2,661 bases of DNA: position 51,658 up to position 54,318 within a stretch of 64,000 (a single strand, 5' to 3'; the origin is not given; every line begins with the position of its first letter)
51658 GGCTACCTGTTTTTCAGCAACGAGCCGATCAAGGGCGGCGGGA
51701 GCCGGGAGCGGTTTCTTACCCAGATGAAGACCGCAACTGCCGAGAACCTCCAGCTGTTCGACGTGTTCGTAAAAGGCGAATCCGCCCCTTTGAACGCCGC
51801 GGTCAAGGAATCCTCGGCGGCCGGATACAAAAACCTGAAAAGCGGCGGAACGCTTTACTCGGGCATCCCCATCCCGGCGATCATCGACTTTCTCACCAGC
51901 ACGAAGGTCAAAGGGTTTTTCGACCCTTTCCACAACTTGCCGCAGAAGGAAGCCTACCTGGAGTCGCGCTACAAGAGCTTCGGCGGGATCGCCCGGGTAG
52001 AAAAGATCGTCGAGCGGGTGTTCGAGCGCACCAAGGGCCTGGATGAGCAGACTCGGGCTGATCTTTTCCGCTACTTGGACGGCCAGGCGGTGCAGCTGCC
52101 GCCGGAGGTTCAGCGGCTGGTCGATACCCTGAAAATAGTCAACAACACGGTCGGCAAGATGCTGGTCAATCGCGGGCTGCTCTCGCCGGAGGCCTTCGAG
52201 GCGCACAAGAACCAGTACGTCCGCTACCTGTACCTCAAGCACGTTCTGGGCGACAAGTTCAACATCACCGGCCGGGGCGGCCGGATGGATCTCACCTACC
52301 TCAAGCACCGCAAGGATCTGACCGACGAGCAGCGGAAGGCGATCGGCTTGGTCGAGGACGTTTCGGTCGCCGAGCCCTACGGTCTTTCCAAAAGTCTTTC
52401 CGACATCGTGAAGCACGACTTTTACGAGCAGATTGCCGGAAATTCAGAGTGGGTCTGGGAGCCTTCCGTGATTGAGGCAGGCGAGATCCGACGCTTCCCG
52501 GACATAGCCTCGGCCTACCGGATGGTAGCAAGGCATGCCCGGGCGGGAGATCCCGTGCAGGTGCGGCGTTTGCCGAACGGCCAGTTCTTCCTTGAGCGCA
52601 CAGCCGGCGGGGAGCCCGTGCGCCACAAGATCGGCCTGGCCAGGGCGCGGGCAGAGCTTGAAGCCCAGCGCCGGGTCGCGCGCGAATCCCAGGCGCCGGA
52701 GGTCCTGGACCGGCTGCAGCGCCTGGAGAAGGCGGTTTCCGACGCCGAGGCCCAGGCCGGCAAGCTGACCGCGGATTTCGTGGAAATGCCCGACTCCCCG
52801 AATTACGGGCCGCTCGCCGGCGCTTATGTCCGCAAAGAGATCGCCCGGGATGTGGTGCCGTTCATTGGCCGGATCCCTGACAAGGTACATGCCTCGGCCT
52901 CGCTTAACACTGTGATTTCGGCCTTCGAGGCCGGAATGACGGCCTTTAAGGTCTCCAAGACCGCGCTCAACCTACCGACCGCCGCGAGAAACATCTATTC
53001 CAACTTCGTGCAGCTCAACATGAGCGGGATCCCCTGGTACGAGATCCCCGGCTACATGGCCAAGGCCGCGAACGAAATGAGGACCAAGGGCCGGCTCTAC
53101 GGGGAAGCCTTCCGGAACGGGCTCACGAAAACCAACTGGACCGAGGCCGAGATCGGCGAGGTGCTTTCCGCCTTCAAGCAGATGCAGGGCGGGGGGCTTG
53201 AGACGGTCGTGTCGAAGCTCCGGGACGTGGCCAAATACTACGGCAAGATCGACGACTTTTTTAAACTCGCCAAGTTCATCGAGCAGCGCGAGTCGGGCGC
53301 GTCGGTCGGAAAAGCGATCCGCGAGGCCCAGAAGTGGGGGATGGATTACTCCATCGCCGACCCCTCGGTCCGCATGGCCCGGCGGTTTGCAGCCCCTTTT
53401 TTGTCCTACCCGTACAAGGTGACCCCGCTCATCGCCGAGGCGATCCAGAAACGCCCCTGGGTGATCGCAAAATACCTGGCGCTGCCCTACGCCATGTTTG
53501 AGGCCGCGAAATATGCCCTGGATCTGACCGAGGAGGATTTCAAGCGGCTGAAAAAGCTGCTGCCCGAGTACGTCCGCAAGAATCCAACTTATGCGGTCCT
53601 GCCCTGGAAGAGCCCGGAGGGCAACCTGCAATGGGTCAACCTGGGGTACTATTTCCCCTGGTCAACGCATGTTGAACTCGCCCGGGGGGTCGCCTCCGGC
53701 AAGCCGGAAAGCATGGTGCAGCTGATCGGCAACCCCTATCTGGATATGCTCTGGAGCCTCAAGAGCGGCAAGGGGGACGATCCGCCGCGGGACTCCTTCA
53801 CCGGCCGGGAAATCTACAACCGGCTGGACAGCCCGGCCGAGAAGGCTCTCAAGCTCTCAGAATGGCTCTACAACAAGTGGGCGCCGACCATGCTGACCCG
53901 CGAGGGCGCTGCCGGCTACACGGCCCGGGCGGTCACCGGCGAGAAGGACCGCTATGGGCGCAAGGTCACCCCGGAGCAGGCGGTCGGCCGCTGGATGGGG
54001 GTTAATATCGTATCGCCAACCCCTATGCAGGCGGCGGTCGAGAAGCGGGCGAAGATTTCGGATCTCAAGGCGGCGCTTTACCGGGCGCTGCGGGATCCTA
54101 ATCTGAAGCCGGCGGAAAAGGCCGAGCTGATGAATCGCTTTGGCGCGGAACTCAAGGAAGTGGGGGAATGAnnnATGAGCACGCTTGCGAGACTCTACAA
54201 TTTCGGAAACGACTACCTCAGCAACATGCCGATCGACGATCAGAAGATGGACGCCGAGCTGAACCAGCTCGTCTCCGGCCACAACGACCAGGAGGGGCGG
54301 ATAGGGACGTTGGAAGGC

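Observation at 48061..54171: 2036-aa polyvalent phage protein combining a Zeta-toxin-type kinase and a RadC/JAB metallopeptidase domain in the ejection-protein position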

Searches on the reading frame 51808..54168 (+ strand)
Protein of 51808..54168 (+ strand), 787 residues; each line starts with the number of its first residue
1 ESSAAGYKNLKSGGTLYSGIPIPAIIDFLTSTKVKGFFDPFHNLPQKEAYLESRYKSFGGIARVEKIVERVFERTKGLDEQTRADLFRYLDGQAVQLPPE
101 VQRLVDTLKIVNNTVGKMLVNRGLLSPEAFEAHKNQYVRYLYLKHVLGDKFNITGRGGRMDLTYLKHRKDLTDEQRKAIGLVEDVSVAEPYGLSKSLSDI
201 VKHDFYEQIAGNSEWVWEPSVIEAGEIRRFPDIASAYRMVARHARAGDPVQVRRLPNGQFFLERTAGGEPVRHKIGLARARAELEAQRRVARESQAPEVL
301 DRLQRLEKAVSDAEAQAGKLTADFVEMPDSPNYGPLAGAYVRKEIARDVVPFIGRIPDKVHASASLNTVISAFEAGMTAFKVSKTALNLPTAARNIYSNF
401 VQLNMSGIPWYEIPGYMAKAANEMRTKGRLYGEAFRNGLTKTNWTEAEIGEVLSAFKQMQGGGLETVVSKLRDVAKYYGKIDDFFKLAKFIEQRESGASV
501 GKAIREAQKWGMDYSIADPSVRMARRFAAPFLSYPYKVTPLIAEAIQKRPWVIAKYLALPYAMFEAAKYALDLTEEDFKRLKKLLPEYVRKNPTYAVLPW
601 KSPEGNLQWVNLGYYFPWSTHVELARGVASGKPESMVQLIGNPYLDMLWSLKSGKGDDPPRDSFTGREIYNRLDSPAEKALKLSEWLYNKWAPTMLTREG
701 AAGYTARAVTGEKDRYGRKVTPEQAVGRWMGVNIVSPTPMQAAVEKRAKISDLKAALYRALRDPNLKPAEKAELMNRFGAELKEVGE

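Call 35: search_protein_representatives(protein=window:51808-54168:+)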
Query: 787 residues. Proteins with E-value up to 0.001 (for the whole library): 2873; up to 1e-10: 1971; up to 1e-30: 606. The best 150 are listed.
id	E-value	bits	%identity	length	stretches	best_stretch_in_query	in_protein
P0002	0.0e+00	1235.8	70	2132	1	35-787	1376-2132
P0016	5.2e-268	907.9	55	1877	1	32-784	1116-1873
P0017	1.9e-264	896.1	56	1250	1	32-787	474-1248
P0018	5.4e-243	825.2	55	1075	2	275-785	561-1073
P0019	5.6e-229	778.8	51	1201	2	266-784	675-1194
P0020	9.3e-229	778.1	52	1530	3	274-783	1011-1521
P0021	2.6e-226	770.0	52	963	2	279-784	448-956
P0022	4.3e-221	752.8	51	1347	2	274-785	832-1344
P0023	1.1e-217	741.5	51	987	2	274-772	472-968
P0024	7.6e-213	725.5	49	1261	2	278-784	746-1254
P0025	1.0e-211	721.8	50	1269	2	274-778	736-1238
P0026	1.0e-199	682.1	47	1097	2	272-785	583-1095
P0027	4.2e-195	666.8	46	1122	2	282-785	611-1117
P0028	6.1e-195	666.3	42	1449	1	20-784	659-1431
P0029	1.0e-191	655.6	47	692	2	276-785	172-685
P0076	1.2e-145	503.3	42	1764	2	279-772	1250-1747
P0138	6.3e-82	292.6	33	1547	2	284-783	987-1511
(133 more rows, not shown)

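Call 43: search_protein_families(library=pfam, alignment_id=A4, max_evalue=0.001)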
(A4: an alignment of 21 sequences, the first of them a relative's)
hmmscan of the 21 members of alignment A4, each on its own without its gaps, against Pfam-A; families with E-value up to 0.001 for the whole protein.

A. member 1, P0072 (918 aa): 0 families

B. families by the number of members that match (of 21 scanned): 18 families
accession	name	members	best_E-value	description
PF18819.6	MuF_C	3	8.9e-30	Phage MuF-C-terminal domain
PF04002.20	RadC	3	2.3e-18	RadC-like JAB domain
PF18799.6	LPD5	2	1.1e-44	Large polyvalent protein-associated domain 5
PF18796.6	LPD1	2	4.7e-21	Large polyvalent protein-associated domain 1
PF06414.18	Zeta_toxin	1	1.7e-42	Zeta toxin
PF01464.25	SLT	1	2.4e-22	Transglycosylase SLT domain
PF18798.6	LPD3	1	8.9e-19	Large polyvalent protein-associated domain 3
PF18763.7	ddrB-ParB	1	7.2e-18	ddrB-like ParB superfamily domain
PF13671.12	AAA_33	1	1.2e-08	AAA domain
PF04851.21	ResIII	1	1.7e-06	Type III restriction enzyme, res subunit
PF07669.17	Eco57I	1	4.7e-06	Eco57I restriction-modification methylase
PF00990.26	GGDEF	1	5.1e-06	Diguanylate cyclase, GGDEF domain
PF00176.29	SNF2-rel_dom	1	3.7e-05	SNF2-related domain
PF07931.18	CPT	1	8.9e-05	Chloramphenicol phosphotransferase-like protein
PF08381.16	BRX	1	0.00015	Transcription factor regulating root and shoot growth via Pin3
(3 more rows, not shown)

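Call 51: search_solved_structures(query=P0138, max_evalue=1, show_alignments=4)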
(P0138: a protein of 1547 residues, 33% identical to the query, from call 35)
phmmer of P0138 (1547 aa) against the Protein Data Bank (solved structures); distinct sequences matched with E-value up to 1: 2.
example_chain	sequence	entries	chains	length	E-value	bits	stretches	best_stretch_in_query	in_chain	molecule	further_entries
1gvn_B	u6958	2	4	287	0.0011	19.9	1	450-582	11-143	ZETA | Zeta-toxin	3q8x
2p5t_B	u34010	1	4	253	0.0057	17.6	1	463-590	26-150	PezT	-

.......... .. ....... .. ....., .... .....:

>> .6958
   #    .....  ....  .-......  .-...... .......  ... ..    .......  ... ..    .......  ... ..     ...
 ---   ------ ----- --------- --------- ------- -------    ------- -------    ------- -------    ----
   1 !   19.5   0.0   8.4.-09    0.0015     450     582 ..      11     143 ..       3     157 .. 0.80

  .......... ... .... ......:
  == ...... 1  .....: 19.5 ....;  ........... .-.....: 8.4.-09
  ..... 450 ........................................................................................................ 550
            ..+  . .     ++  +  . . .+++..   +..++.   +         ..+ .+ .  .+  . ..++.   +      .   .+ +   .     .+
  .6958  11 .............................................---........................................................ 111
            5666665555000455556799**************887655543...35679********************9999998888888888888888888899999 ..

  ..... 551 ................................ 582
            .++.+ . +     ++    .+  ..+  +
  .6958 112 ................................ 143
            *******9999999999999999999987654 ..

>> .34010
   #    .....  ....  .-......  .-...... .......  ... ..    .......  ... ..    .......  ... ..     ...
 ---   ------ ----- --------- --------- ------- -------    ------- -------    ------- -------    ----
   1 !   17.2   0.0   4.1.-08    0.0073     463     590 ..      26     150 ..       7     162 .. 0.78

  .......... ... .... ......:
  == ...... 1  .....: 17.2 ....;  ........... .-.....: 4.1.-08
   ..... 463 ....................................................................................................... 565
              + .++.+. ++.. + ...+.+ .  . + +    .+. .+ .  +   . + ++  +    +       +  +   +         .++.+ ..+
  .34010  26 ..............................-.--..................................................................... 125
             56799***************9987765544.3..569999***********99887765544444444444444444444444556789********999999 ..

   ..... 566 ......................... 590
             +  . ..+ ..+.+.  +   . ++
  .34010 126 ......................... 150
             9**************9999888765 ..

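Call 61: predict_structure(alignment_id=A5)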
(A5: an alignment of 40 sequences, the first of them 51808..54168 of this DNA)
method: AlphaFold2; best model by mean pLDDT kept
length: 787 residues; sequences in the alignment: 40
mean_pLDDT: 83.3   pTM: 0.84
mean pLDDT of the five models: 83.3, 81.5, 79.0, 78.4, 76.8
residues with pLDDT >= 90: 262; 70-90: 441; 50-70: 37; < 50: 47
segments of 3 or more residues with pLDDT < 50: 1-13, 147-169, 352-361
pLDDT, mean of each block of 10 residues (from residue 1): 36 51 76 86 94 92 87 92 94 92 94 91 82 86 56 31 37 73 87 85 91 91 87 88 88 92 93 89 90 88 90 86 88 86 91 42 64 82 86 89 95 95 94 93 68 82 74 75 93 97 95 88 84 90 91 88 89 87 83 87 88 86 79 64 85 85 83 87 92 89 92 82 88 85 84 84 87 89 83
secondary structure, 60 per line:
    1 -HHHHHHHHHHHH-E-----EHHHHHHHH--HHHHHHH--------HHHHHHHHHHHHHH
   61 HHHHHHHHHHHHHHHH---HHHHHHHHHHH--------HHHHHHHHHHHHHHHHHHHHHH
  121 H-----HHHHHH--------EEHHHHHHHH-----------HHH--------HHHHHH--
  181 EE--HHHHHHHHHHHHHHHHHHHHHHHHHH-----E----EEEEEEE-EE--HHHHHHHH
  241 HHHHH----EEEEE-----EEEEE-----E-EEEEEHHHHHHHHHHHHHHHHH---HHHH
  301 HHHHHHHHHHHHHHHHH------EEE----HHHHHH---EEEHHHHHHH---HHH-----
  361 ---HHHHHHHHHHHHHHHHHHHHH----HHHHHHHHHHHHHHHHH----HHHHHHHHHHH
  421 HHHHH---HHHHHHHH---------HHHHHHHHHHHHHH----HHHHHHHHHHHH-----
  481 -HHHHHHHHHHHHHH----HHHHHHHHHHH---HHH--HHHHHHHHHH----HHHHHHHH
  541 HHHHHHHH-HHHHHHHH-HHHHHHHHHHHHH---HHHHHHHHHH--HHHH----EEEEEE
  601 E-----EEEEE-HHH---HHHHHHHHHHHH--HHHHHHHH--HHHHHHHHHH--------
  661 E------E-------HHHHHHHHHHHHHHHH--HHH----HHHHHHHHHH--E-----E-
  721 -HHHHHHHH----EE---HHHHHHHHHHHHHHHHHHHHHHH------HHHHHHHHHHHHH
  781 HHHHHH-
elements in order (helices of 4 or more, strands of 3 or more residues): H2-13 H22-29 H32-38 H47-76 H80-90 H99-121 H127-132 H143-150 H173-178 H185-210 E221-227 H233-245 E250-254 E260-264 E272-276 H277-293 H297-317 E324-326 H331-336 E340-342 H343-349 H364-384 H389-405 H410-425 H429-436 H446-459 H464-475 H482-495 H500-510 H519-528 H533-548 H550-557 H559-571 H575-584 H587-590 E595-601 E607-611 H619-630 H633-640 H643-652 H676-691 H701-710 H722-729 H739-761 H768-786

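Call 64: fold_search(model_id=the predicted structure, library=pdb)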
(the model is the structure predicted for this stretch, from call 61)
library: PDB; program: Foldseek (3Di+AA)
matches with E <= 10: 85; with E <= 0.001: 0
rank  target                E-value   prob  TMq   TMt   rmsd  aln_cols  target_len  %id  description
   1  8cwy_A                7.5e-01  0.12  0.12  0.18  21.2       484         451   13  Accurate computational design of genetically encoded 3D protein crystals (released 2023-11-01)
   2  4jr9_A                1.7e+00  0.04  0.09  0.12  22.5       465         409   13  Crystal structure of nitrate/nitrite exchanger NarK (released 2013-05-15)
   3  8cws_A                1.7e+00  0.06  0.10  0.15  20.6       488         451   13  Accurate computational design of genetically encoded 3D protein crystals (released 2023-11-01)
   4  9drl_B                2.6e+00  0.03  0.08  0.12  19.8       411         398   13  Cryo-EM structure of the T33-549 tetrahedral cage (released 2025-08-06)
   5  6yof                  2.9e+00  0.02  0.07  0.10  23.8       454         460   12  Structure of PepTSt from COC IMISX setup collected by rotation serial crystallography on crystals prelocated by 2D X-ray (released 2020-11-04)
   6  7rrx_A                3.2e+00  0.06  0.06  0.17  17.1       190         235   10  Crystal Structure of the ER-alpha Ligand-binding Domain (L372S, L536S) in complex with DMERI-19 (released 2021-09-22)
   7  9gmb_E                3.2e+00  0.04  0.06  0.13  14.7       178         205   15  MukEF in complex with the phage protein gp5.9 (released 2025-03-26)
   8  6ohi_A                3.5e+00  0.05  0.08  0.20  11.1       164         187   12  Crystal Structure of the Debrominase Bmp8 (Apo) (released 2019-05-29)
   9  6zoq_A                3.7e+00  0.05  0.07  0.16  17.4       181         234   10  Oestrogen receptor ligand binding domain in complex with compound 16 (released 2021-01-20)
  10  8dus_G                3.8e+00  0.04  0.07  0.17  17.2       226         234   10  Estrogen Receptor Alpha Ligand Binding Domain in Complex with (1'-(4-(2-(ethylamino)ethoxy)phenyl)-6'-hydroxy-1',4'-di (released 2022-11-09)
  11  8glt_0                3.8e+00  0.03  0.08  0.14  21.7       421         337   11  Backbone model of de novo-designed chlorophyll-binding nanocage O32-15 (released 2024-03-27)
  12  7uw5_A                3.8e+00  0.01  0.07  0.08  30.9       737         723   10  EcMscK G924S mutant in a closed conformation (released 2022-11-23)
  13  7ujf_C                4.2e+00  0.05  0.07  0.17  18.1       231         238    9  Estrogen Receptor Alpha Ligand Binding Domain in Complex with a Methylated Lasofoxifene Derivative with Selective Estr (released 2022-06-15)
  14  2z1q_B                4.4e+00  0.01  0.08  0.10  25.0       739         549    9  Crystal structure of acyl CoA dehydrogenase (released 2008-05-13)
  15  8j07_t9               4.4e+00  0.01  0.07  0.07  33.3       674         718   11  96nm repeat of human respiratory doublet microtubule and associated axonemal complexes (released 2023-07-26)
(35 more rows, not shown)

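Call 65: fold_search(model_id=the predicted structure, library=viral)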
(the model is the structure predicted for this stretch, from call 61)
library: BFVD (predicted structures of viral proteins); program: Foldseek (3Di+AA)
matches with E <= 10: 218; with E <= 0.001: 64
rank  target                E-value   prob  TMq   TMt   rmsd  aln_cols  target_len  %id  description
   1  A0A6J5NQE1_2          3.9e-25  1.00  0.62  0.63   9.6       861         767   19  Zeta toxin domain containing protein [uncultured Caudovirales phage]
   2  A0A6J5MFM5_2          6.8e-23  1.00  0.62  0.51   8.9       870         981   17  ART-PolyVal-like domain-containing protein [uncultured Caudovirales phage]
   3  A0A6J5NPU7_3          2.0e-22  1.00  0.64  0.45  11.1       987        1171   17  Helicase/UvrB, N-terminal [uncultured Caudovirales phage]
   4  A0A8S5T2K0            9.6e-21  1.00  0.58  0.50  10.4       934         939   15  Large polyvalent protein associated domain-containing protein (Fragment) [Myoviridae sp. ct5ra14]
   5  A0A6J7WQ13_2          9.9e-17  1.00  0.51  0.43  15.7       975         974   18  Large polyvalent protein associated domain-containing protein [uncultured Caudovirales phage]
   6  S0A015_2              8.2e-15  1.00  0.51  0.45  11.2       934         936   15  Uncharacterized protein [Cellulophaga phage phi19:3]
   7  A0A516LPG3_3          1.4e-13  1.00  0.42  0.32  15.2       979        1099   13  (no name in the UniProt tables at hand)
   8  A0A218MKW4            1.6e-13  1.00  0.55  0.39  12.1       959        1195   13  Uncharacterized protein [uncultured virus]
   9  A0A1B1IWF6            5.5e-13  1.00  0.56  0.33   8.6       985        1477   13  (no name in the UniProt tables at hand)
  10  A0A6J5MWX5            2.3e-12  1.00  0.25  0.19  33.3       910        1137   14  Large polyvalent protein associated domain-containing protein [uncultured Caudovirales phage]
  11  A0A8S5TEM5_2          1.5e-10  1.00  0.43  0.32  16.0       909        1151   11  Large polyvalent protein associated domain 38 [Siphoviridae sp. ct1yA16]
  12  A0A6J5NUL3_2          8.8e-10  1.00  0.40  0.35  16.9       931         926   13  Uncharacterized protein [uncultured Caudovirales phage]
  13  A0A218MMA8            2.1e-09  1.00  0.34  0.29  18.5       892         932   14  Large polyvalent protein associated domain-containing protein [uncultured virus]
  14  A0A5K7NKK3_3          2.8e-09  1.00  0.40  0.33  17.2       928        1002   11  (no name in the UniProt tables at hand)
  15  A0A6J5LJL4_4          7.7e-09  1.00  0.40  0.27  17.1       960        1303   12  LT_GEWL domain containing protein [uncultured Caudovirales phage]
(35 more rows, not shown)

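Call 69: find_related_loci(query=A5, collection=genome_contigs, flank=8000)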
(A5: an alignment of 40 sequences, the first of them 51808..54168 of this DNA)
Query A5 (787 aa) in genome_contigs; peptide patterns used: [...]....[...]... (x = any residue, [..] = any of these).
29 stretches matched a pattern; 6 encode a relative of the query (tblastn E <= 1e-3); 6 distinct loci.
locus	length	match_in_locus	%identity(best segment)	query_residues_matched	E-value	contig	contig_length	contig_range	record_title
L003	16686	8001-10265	70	37-787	0e+0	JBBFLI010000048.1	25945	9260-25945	MAG: Desulfobacterales bacterium isolate Uz-U4-21 NODE_48_length_25945_cov_8.444565, whole genome shotgun sequence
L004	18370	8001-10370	42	10-785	0e+0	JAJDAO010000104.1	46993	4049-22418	MAG: Deltaproteobacteria bacterium isolate OFTM73 OFTM73_103, whole genome shotgun sequence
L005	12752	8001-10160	37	35-782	1e-162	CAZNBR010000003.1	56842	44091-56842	MAG TPA_asm: uncultured Syntrophaceae bacterium isolate SRP178699_co1_451 genome assembly, contig: NODE_471_length_56842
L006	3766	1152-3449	35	37-787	3e-155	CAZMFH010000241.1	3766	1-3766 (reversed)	MAG TPA_asm: uncultured Verrucomicrobiota bacterium isolate SRP263991_co7_842 genome assembly, contig: NODE_59756_length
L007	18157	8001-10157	40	35-786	0e+0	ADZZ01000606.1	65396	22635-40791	Delta proteobacterium NaphS2 ctg_1101087565974, whole genome shotgun sequence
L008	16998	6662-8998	29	15-787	2e-93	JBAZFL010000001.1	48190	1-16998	MAG: Clostridia bacterium isolate SO_2017_LW3_17 NODE_1580_length_48190_cov_1.874623_LW162_2017, whole genome shotgun se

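Call 70: find_related_loci(query=A5, collection=viral_contigs, flank=10000)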
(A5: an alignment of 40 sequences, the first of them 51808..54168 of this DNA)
Query A5 (787 aa) in viral_contigs; peptide patterns used: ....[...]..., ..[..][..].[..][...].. (x = any residue, [..] = any of these).
94 stretches matched a pattern; 25 encode a relative of the query (tblastn E <= 1e-3); 25 distinct loci.
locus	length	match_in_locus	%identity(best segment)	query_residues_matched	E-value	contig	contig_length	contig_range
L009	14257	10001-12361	93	1-787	0e+0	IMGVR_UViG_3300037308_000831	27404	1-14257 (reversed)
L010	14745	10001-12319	54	34-787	0e+0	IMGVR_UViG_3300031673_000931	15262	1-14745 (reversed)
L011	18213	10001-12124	51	37-785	0e+0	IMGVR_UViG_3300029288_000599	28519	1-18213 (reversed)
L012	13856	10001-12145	45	35-787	0e+0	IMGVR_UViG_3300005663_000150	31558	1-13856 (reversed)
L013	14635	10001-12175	39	35-787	1e-168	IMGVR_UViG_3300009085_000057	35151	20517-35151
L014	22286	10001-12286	37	9-787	5e-167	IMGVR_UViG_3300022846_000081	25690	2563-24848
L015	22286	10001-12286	37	9-787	5e-167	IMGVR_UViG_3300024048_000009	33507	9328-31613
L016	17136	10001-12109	38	35-771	4e-166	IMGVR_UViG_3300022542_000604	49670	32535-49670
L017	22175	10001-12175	38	35-787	3e-163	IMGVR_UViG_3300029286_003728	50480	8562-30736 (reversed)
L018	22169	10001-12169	39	37-787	2e-161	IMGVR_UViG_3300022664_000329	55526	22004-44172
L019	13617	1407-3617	37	16-785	4e-160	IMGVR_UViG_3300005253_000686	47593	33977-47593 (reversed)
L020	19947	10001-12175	37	37-787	8e-158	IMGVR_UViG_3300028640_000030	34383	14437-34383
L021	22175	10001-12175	37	37-787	8e-158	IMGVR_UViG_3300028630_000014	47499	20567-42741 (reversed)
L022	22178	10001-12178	38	35-786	1e-148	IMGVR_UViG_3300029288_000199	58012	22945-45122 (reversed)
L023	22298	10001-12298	34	35-787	9e-140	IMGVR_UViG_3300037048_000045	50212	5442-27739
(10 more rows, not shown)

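Call 75: search_protein_families(library=phrogs, proteins=[L014:71-1387:+, L014:1624-2976:+, L014:2982-4364:+, L014:4475-5443:+, L014:13864-15576:+, L014:15797-16876:+, L007:258-1034:+, L007:1278-2111:+, L007:2118-2906:+, L007:12638-14332:-], max_evalue=0.001)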
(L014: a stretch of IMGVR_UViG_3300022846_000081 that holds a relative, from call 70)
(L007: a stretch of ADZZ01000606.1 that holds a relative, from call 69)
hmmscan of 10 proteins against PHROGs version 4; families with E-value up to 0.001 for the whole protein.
L014:71-1387:+ (439 aa): 0 families

L014:1624-2976:+ (451 aa): 0 families

L014:2982-4364:+ (461 aa): 0 families

L014:4475-5443:+ (323 aa): 0 families

L014:13864-15576:+ (571 aa): 5 families
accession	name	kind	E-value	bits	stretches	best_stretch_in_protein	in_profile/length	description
phrog_27380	-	other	6.7e-20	72.7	1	330-530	39-240/285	methyltransferase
phrog_24759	-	other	4e-09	37.5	1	440-522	106-182/204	methyltransferase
phrog_23522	-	unknown function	7e-08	33.4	1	387-498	51-169/273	-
phrog_4752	-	other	1.4e-05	25.5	1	387-497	51-173/241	tRNA methyltransferase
phrog_6636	-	other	0.00032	21.2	1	434-477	61-104/177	methyltransferase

L014:15797-16876:+ (360 aa): 0 families

L007:258-1034:+ (259 aa): 3 families
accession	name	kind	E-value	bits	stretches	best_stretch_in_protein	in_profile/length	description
phrog_95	-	integration and excision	2.8e-32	113.1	1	21-252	68-304/651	integrase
phrog_125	-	DNA, RNA and nucleotide metabolism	7e-31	108.7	1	32-229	12-187/254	DNA invertase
phrog_6620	-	integration and excision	2.7e-10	41.2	1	40-147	56-156/201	transposase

L007:1278-2111:+ (278 aa): 0 families

L007:2118-2906:+ (263 aa): 0 families

L007:12638-14332:- (564 aa): 4 families
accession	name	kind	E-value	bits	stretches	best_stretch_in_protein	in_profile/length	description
phrog_8928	-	unknown function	0.00029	21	0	245-357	250-342/484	-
phrog_4555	-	unknown function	0.00034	20.7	1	415-484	320-392/470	-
phrog_10603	-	unknown function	0.00061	20.4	0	233-292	119-172/246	-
phrog_4716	-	integration and excision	0.00063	20.6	0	230-297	129-189/268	transposase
